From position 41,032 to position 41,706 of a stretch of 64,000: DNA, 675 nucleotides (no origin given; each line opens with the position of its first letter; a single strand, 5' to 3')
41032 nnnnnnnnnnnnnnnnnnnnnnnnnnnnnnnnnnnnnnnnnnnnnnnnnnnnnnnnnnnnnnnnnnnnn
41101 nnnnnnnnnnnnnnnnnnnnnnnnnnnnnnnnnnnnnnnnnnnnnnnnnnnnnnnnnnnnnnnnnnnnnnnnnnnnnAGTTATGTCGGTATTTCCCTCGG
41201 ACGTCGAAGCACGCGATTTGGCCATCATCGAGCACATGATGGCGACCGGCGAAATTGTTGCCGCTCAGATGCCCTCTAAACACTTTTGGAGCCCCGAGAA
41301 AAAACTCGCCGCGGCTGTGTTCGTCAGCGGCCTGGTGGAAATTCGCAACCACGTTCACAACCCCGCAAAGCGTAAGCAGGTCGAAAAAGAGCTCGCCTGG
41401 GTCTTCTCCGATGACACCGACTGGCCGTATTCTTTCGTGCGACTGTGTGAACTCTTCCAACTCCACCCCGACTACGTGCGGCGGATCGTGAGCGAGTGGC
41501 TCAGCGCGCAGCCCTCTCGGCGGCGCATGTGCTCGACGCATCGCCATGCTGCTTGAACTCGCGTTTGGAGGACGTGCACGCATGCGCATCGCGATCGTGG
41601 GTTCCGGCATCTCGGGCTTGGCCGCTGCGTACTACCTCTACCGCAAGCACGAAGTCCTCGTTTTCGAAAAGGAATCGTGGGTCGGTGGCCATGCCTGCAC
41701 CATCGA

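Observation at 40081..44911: CarH-type B12 photoreceptor heading an operon of furan-fatty-acid-like (CFA-synthase / DUF1365 / FAD-oxidoreductase) genes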

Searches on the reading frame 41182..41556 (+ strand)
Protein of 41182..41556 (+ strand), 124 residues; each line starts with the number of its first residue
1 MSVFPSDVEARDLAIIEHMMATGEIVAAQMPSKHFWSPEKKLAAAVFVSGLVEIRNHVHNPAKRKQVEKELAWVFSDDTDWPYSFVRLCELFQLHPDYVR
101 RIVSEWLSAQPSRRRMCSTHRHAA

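Call 4: search_protein_families(library=pfam, proteins=[window:41182-41556:+], max_evalue=0.01)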
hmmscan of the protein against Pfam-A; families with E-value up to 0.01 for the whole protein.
window:41182-41556:+ (124 aa): 0 families

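Call 14: search_protein_families(library=ncbifam, proteins=[window:41182-41556:+], max_evalue=0.001)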
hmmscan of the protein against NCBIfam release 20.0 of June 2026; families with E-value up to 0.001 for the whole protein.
window:41182-41556:+ (124 aa): 0 families

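Call 23: find_homologous_proteins(query=window:41182-41556:+, max_evalue=0.001)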
Query window:41182-41556:+ (124 aa): 73 proteins with E <= 0.001 among 81 candidates.
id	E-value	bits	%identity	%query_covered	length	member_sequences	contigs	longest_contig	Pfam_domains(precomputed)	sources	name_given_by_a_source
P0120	1.5e-78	279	100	100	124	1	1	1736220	-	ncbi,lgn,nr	ncbi:MAG: hypothetical protein KatS3mg077_0759 [Candidatus Binatia bacterium]|nr:MAG: hypothetical p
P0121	7.1e-55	202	71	100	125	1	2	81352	-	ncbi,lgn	-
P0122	3.2e-53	197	70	100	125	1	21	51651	-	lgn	-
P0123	1.0e-51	192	69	100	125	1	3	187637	-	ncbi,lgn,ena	-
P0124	1.3e-50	189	66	100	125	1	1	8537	-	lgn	-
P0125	6.4e-49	183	63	100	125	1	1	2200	-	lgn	-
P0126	6.9e-49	183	66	100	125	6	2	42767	-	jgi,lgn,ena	-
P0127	1.4e-48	182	66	100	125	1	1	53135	-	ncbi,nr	ncbi:MAG: hypothetical protein N3C12_10230 [Candidatus Binatia bacterium]|nr:hypothetical protein [C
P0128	2.0e-40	156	63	90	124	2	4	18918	-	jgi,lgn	jgi:hypothetical protein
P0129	3.9e-39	152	64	89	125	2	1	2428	-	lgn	-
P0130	5.8e-38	148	59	100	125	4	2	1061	-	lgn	-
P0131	1.8e-34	136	56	91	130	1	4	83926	-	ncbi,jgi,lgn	jgi:hypothetical protein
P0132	2.7e-34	136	51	100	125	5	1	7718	-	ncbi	-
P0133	3.3e-34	136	55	98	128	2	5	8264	-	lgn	-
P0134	7.1e-34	135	54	98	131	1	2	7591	-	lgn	-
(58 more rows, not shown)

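Call 32: predict_structure(alignment_id=A1)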
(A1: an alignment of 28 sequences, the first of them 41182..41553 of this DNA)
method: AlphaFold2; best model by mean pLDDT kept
length: 124 residues; sequences in the alignment: 28
mean_pLDDT: 77.0   pTM: 0.56
mean pLDDT of the five models: 77.0, 76.1, 75.7, 75.2, 72.9
residues with pLDDT >= 90: 52; 70-90: 24; 50-70: 40; < 50: 8
segments of 3 or more residues with pLDDT < 50: 1-6
pLDDT, mean of each block of 10 residues (from residue 1): 45 62 58 71 90 91 93 93 91 93 90 58 51
secondary structure, 60 per line:
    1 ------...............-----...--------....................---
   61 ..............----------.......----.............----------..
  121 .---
elements in order: H7-21 H38-57 H61-74 H85-91 H96-108

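Call 36: fold_search(model_id=the predicted structure, library=pdb)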
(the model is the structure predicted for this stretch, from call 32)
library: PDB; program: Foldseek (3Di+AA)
matches with E <= 10: 56; with E <= 0.001: 0
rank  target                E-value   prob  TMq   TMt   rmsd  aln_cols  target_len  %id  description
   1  4mex_F                1.1e+00  0.12  0.23  0.08  14.2        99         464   15  Crystal structure of Escherichia coli RNA polymerase in complex with salinamide A (released 2014-05-21)
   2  7l7b_F                1.3e+00  0.14  0.22  0.12  13.3        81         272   14  Clostridioides difficile RNAP with fidaxomicin (released 2022-02-02)
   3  6vjs_X                2.9e+00  0.08  0.21  0.07  13.7        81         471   14  Escherichia coli RNA polymerase and ureidothiophene-2-carboxylic acid complex (released 2020-10-07)
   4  7oco_B                2.9e+00  0.04  0.21  0.19  15.7       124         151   17  Hepatitis B core protein -low secretion phenotype L60V (released 2021-05-26)
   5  7dcd_E                3.9e+00  0.05  0.19  0.26  12.9        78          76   17  Nonstructural protein 7 and 8 complex of SARS-CoV-2 (released 2021-03-24)
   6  9a7s_A                4.1e+00  0.07  0.22  0.12  16.6       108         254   13  Integrative model of RPSD-RPOB by crosslinking MS and deep learning (released 2024-09-18)
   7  7oco_C                4.7e+00  0.03  0.23  0.20  16.6       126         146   18  Hepatitis B core protein -low secretion phenotype L60V (released 2021-05-26)
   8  1gvn_C                5.0e+00  0.05  0.20  0.27  13.1        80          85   15  Crystal Structure of the Plasmid Maintenance System epsilon/zeta: Meachnism of toxin inactivation and toxin function (released 2003-01-29)
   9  8hkc_E                5.0e+00  0.03  0.21  0.12  20.1       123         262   12  Cryo-EM structure of E. coli RNAP sigma32 complex (released 2023-05-31)
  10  6v8y_A                5.9e+00  0.05  0.21  0.27  11.9        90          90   14  Structure of a Sodium Potassium ion Channel (released 2021-04-14)
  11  3dlr                  5.9e+00  0.04  0.18  0.15  10.0        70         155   16  Crystal structure of the catalytic core domain from PFV integrase (released 2008-12-09)
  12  9fjp_f                5.9e+00  0.04  0.21  0.11  14.1        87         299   17  Cryo-EM structure of Mycobacterium tuberculosis sigma-B RNA polymerase bound to -10 promoter element ssDNA oligo (released 2025-04-02)
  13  3t1c_B                6.3e+00  0.04  0.19  0.24  11.3        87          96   15  Crystal Structure of NaK Channel D66Y Mutant (released 2011-10-05)
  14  6d57_A                6.3e+00  0.04  0.17  0.16  10.1        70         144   13  Campylobacter jejuni ferric uptake regulator S1 metalated (released 2018-05-23)
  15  8uyt_B                6.3e+00  0.03  0.22  0.19  16.0       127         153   18  HBV T=4 capsid from HEK-293T cells (released 2024-11-20)
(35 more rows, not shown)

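Call 53: find_related_loci(query=A1, collection=metagenome_contigs, flank=7000)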
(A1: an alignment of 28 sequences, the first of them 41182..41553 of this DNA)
Query A1 (124 aa) in metagenome_contigs; peptide patterns used: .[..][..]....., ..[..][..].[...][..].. (x = any residue, [..] = any of these).
315 stretches matched a pattern; 70 encode a relative of the query (tblastn E <= 1e-3); 70 distinct loci.
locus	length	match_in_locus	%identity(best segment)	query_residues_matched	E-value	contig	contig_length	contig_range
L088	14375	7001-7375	71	1-124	5e-60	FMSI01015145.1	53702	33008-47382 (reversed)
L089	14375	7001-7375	71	1-124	5e-60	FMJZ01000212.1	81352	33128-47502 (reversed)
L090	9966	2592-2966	66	1-124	8e-54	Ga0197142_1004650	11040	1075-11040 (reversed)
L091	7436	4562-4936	66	1-124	1e-53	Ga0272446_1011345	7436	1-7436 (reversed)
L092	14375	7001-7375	64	1-124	8e-52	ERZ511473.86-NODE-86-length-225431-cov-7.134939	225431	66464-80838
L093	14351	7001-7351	54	9-124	1e-39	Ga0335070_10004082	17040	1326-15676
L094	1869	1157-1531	51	1-124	2e-39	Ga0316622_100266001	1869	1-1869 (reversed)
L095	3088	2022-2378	50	7-124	2e-38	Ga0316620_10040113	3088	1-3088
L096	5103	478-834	50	7-124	2e-38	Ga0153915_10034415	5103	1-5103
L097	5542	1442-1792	50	9-124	1e-37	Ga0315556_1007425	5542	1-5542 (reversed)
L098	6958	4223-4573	51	9-124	2e-37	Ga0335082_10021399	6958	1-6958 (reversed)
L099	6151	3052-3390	47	12-124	3e-37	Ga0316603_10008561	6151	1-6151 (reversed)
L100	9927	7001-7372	53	3-124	4e-37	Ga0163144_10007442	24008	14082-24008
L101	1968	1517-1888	53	3-124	3e-37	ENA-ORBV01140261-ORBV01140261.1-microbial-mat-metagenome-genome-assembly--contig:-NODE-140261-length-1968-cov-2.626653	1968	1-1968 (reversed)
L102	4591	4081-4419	47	12-124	3e-37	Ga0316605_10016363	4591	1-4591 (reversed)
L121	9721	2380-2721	48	12-124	8e-33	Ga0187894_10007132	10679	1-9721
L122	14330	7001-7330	47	16-124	8e-33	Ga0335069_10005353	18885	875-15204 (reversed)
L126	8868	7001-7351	51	9-124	2e-37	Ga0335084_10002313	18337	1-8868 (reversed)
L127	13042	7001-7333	47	14-124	4e-30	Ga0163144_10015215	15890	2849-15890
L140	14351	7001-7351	50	10-124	2e-27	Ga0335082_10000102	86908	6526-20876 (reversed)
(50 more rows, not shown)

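Call 58: search_protein_families(library=pfam, alignment_id=A1, max_evalue=5)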
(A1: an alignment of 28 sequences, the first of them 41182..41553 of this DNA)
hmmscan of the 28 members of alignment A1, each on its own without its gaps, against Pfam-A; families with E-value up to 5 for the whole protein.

A. member 1, window:41182-41553:+ (124 aa): 1 family
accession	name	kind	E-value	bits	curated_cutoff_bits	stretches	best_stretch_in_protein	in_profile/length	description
PF03747.19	ADP_ribosyl_GH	-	0.075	13.1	26.2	1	35-123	18-100/287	ADP-ribosylglycohydrolase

B. families by the number of members that match (of 28 scanned): 5 families
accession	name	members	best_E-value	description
PF13646.12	HEAT_2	1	0.01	HEAT repeats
PF03747.19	ADP_ribosyl_GH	1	0.075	ADP-ribosylglycohydrolase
PF06412.16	TraD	1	0.075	Conjugal transfer protein TraD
PF01862.21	PvlArgDC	1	0.12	Pyruvoyl-dependent arginine decarboxylase (PvlArgDC)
PF09184.16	PPP4R2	1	0.35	PPP4R2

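Call 68: search_protein_families(library=pfam, proteins=[L093:7436-9196:-, L093:5978-6268:-, L126:5186-6556:-, L140:5031-6764:+, L140:7402-9873:-, L127:6225-6800:-, L127:7593-10913:-, L121:2775-4673:+, L121:1605-2186:-, L122:7406-8377:-], max_evalue=0.0001)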
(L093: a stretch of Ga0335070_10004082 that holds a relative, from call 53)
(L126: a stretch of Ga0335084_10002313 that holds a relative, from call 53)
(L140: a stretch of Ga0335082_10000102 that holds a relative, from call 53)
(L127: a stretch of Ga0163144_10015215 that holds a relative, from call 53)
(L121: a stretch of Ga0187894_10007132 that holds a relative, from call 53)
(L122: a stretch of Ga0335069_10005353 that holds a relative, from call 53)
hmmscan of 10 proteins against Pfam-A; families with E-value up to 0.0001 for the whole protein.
L093:7436-9196:- (586 aa): 7 families
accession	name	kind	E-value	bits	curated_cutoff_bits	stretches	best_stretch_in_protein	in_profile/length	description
PF00005.33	ABC_tran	-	1.1e-51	175.4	25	2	48-219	1-137/137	ABC transporter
PF13304.12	AAA_21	-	8.4e-16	59.3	27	0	191-251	238-304/304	AAA domain, putative AbiEii toxin, Type IV TA system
PF12848.13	ABC_tran_Xtn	-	9.2e-13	48.5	25.9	1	258-328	1-73/85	ABC transporter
PF02463.25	SMC_N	-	2.7e-08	33.9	40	0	142-251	119-203/220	RecF/RecN/SMC N terminal domain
PF13476.12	AAA_23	-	8.4e-06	27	27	0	372-399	15-39/201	AAA domain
PF13555.12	AAA_29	-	1.4e-05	25.2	27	0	62-75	26-39/61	P-loop containing region of AAA domain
PF13401.12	AAA_22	-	2.2e-05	25.2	27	0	380-439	6-55/130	AAA domain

L093:5978-6268:- (96 aa): 0 families

L126:5186-6556:- (456 aa): 4 families
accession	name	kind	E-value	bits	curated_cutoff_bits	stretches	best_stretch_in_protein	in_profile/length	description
PF08338.16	DUF1731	-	4.5e-17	61.9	27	1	406-452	1-46/47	Domain of unknown function (DUF1731)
PF01370.27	Epimerase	-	1.2e-13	51.5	20.9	1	162-370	1-227/240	NAD dependent epimerase/dehydratase family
PF03364.25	Polyketide_cyc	-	1.2e-08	35.7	23.4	1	12-137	1-125/126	Polyketide cyclase / dehydrase and lipid transport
PF10604.15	Polyketide_cyc2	-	1.8e-05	25.5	27.4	1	6-152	4-140/142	Polyketide cyclase / dehydrase and lipid transport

L140:5031-6764:+ (577 aa): 8 families
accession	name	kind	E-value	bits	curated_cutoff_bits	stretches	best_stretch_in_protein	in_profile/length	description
PF00158.32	Sigma54_activat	-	1.7e-65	220.2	20.2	1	274-440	1-167/168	Sigma-54 interaction domain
PF25601.1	AAA_lid_14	-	5.3e-26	90.7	27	1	446-522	1-77/87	AAA+ ATPase lid domain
PF00072.30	Response_reg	-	3.1e-25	89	30.2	1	5-114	2-109/111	Response regulator receiver domain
PF14532.12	Sigma54_activ_2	-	2.5e-16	60.6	25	1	275-445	1-138/138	Sigma-54 interaction domain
PF02954.25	HTH_8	-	1.8e-10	40.8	22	1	538-569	10-41/42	Bacterial regulatory protein, Fis family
PF07728.20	AAA_5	-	1.9e-06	28.4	22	1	298-416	2-123/139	AAA domain (dynein-related subfamily)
PF08448.16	PAS_4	-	1.2e-05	25.9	23.1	0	153-259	1-109/110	PAS fold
PF00989.32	PAS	-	1.3e-05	25.6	22.6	0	148-238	2-93/113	PAS fold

L140:7402-9873:- (823 aa): 5 families
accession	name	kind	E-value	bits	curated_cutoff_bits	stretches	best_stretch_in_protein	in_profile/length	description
PF13432.12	TPR_16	-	5.9e-09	36.7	32.7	0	365-428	3-61/65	Tetratricopeptide repeat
PF14559.12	TPR_19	-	1.2e-08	35.6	25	0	685-723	10-48/68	Tetratricopeptide repeat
PF13428.12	TPR_14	-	6.2e-08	33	23.5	0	702-743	3-44/44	Tetratricopeptide repeat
PF07719.23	TPR_2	-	7.5e-08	32.4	27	0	399-428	2-31/34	Tetratricopeptide repeat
PF12895.13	ANAPC3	-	1.7e-06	28.6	27.2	1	355-422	22-80/82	Anaphase-promoting complex, cyclosome, subunit 3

L127:6225-6800:- (191 aa): 4 families
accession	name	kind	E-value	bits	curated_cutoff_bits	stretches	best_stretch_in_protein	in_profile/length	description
PF07883.17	Cupin_2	-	5.7e-17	61.6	27.2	1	125-188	6-69/70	Cupin domain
PF13560.12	HTH_31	-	3.4e-10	40.5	27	1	12-67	1-57/64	Helix-turn-helix domain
PF01381.28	HTH_3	-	1.6e-09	38.1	23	1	17-71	1-55/55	Helix-turn-helix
PF05899.18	Cupin_3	-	2.8e-05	24.2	23.5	1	128-172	17-61/74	EutQ-like cupin domain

L127:7593-10913:- (1106 aa): 1 family
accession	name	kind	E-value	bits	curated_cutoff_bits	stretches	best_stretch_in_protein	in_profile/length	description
PF02368.24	Big_2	-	7.6e-23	80.7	22.8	1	920-990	6-68/79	Bacterial Ig-like domain (group 2)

L121:2775-4673:+ (632 aa): 2 families
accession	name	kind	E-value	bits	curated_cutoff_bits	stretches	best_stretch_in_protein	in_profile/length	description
PF02705.21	K_trans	-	1.3e-177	591.3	24.8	1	20-473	2-453/454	K+ potassium transporter integral membrane domain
PF22776.1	K_trans_C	-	8.7e-38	129.9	24.8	1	484-632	1-151/151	K+ potassium transporter C-terminal domain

L121:1605-2186:- (193 aa): 6 families
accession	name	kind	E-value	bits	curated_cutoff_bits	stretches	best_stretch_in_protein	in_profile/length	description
PF07883.17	Cupin_2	-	1.8e-19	69.6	27.2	1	128-190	6-69/70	Cupin domain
PF02311.25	AraC_binding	-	3.4e-10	40.2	21.1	1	133-186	17-70/135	AraC-like ligand binding domain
PF13560.12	HTH_31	-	3.6e-10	40.4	27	1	15-70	2-58/64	Helix-turn-helix domain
PF01381.28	HTH_3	-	3.1e-07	30.8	23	1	20-72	2-54/55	Helix-turn-helix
PF01050.24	MannoseP_isomer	-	5.9e-05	23.7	23.6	1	133-190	44-100/116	Mannose-6-phosphate isomerase C-terminal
PF12844.13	HTH_19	-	8.4e-05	22.8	30.2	0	16-69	1-54/64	Helix-turn-helix domain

L122:7406-8377:- (323 aa): 2 families
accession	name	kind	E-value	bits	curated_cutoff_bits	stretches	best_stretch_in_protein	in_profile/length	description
PF00691.25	OmpA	-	4.1e-26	91.6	27.2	1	221-315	2-98/98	OmpA family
PF13505.12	OMP_b-brl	-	1.8e-09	38.4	28.7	1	31-185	24-174/175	Outer membrane protein beta-barrel domain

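Call 78: search_protein_representatives(alignment_id=A1)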
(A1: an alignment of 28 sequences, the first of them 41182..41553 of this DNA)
Query: 28 sequences, 125 profile positions. Proteins with E-value up to 0.001 (for the whole library): 4441; up to 1e-10: 229; up to 1e-30: 33. The best 150 are listed.
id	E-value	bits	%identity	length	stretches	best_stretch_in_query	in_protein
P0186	3.1e-52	191.7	-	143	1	10-125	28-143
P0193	1.1e-49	183.4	-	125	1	3-125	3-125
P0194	7.3e-47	174.4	-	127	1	5-125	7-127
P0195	1.8e-45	169.9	-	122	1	12-125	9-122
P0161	1.6e-43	163.6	-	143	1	14-125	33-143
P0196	1.9e-41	156.9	-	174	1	10-125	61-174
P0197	3.8e-41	155.9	-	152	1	5-123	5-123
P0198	4.0e-41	155.8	-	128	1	11-121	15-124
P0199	6.5e-41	155.1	-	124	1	9-125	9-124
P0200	3.4e-40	152.8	-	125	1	8-125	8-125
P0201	2.2e-39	150.2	-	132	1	14-125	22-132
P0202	9.0e-39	148.2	-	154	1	14-112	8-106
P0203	9.8e-39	148.1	-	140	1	10-125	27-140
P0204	1.2e-38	147.8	-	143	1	11-124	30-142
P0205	1.5e-38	147.5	-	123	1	11-125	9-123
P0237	5.1e-17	77.9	-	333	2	33-113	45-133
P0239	3.8e-15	71.9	-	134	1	21-125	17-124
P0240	9.0e-15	70.7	-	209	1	18-109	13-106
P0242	1.4e-14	70.1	-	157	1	28-123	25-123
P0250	7.4e-14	67.7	-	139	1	16-102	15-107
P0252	1.4e-13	66.8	-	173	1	21-109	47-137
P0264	5.4e-13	64.9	-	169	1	25-105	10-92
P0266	6.3e-13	64.7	-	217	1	24-122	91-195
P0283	2.3e-12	62.9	-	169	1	33-117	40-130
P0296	4.8e-12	61.9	-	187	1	30-113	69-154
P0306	7.0e-12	61.3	-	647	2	33-113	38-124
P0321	1.0e-11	60.8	-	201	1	10-124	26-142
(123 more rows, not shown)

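Call 79: search_protein_families(library=pfam, proteins=[P0237, P0306, P0240, P0266, P0239, P0242, P0252, P0264, P0296, P0321], max_evalue=0.01)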
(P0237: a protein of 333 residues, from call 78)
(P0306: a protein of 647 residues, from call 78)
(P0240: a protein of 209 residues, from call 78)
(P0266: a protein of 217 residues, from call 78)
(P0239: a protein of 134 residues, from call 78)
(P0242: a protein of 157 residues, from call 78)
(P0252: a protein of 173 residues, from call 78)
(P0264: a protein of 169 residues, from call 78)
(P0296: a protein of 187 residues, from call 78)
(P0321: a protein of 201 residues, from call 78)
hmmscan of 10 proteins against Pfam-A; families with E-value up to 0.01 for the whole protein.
P0237 (333 aa): 0 families

P0306 (647 aa): 0 families

P0240 (209 aa): 0 families

P0266 (217 aa): 0 families

P0239 (134 aa): 0 families

P0242 (157 aa): 0 families

P0252 (173 aa): 0 families

P0264 (169 aa): 2 families
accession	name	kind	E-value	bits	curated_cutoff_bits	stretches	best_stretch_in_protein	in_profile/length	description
PF07848.18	PaaX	-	0.0021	18.7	24.8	0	63-98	17-52/70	PaaX-like protein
PF13338.12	AbiEi_4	-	0.003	18.1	25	1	141-164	28-48/49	Transcriptional regulator, AbiEi antitoxin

P0296 (187 aa): 0 families

P0321 (201 aa): 1 family
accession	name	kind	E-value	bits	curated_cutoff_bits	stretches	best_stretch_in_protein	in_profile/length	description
PF00847.26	AP2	-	7.2e-06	26.7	33.3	1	138-184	2-53/54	AP2 domain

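Call 80: search_protein_families(library=phrogs, proteins=[window:41182-41553:+, P0239, P0242, P0250, P0264, P0283, P0321, P0237, P0306, P0240], max_evalue=0.01)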
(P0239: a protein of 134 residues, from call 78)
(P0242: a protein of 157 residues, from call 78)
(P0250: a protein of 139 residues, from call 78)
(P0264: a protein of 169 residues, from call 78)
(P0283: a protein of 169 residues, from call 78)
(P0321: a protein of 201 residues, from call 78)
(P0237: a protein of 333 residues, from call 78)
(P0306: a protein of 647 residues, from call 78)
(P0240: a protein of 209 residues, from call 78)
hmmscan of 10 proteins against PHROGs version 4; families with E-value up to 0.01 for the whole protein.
window:41182-41553:+ (124 aa): 0 families

P0239 (134 aa): 0 families

P0242 (157 aa): 0 families

P0250 (139 aa): 0 families

P0264 (169 aa): 0 families

P0283 (169 aa): 0 families

P0321 (201 aa): 4 families
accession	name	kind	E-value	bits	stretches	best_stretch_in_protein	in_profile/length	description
phrog_99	-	DNA, RNA and nucleotide metabolism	3.7e-11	44.3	1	133-197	209-274/383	HNH endonuclease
phrog_3593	-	DNA, RNA and nucleotide metabolism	7.7e-07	30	1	91-185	100-199/210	HNH endonuclease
phrog_374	-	DNA, RNA and nucleotide metabolism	5.7e-05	23.1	1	131-189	353-413/617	HNH endonuclease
phrog_953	-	DNA, RNA and nucleotide metabolism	8.2e-05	23.1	1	134-187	310-366/420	HNH endonuclease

P0237 (333 aa): 0 families

P0306 (647 aa): 0 families

P0240 (209 aa): 0 families
